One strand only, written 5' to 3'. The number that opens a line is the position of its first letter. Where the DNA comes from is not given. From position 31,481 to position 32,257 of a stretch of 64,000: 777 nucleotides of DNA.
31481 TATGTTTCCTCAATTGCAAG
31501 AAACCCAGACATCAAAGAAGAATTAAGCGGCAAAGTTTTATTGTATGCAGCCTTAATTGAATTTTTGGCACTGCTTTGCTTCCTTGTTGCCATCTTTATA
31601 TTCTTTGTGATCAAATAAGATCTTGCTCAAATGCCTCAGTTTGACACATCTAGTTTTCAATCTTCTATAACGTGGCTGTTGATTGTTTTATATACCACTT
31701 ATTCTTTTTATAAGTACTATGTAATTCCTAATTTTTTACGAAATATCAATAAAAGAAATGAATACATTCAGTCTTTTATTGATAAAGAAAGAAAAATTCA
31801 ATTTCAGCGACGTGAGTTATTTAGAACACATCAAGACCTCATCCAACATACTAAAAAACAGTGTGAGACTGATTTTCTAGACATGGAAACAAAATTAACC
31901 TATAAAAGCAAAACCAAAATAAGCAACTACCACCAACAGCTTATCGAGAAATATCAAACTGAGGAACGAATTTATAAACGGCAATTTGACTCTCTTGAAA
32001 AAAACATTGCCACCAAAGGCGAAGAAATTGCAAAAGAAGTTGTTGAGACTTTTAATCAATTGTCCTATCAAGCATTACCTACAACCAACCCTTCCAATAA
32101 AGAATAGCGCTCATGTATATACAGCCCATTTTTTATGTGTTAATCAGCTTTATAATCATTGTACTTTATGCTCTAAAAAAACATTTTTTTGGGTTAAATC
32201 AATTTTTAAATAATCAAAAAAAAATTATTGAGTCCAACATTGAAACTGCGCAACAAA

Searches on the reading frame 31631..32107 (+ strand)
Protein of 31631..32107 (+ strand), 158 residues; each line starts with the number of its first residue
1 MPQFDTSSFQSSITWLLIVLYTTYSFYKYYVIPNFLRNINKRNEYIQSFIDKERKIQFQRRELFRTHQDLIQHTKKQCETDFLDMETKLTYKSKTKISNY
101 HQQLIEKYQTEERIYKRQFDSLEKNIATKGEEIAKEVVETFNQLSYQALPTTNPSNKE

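Call 66: search_protein_families(library=pfam, proteins=[window:31631-32107:+], max_evalue=0.001)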
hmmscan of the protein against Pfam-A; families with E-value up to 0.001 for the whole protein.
window:31631-32107:+ (158 aa): 1 family
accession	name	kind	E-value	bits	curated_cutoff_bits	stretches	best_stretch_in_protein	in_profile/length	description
PF02326.20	YMF19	-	0.00025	22.3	22.6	1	2-77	1-74/84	Plant ATP synthase F0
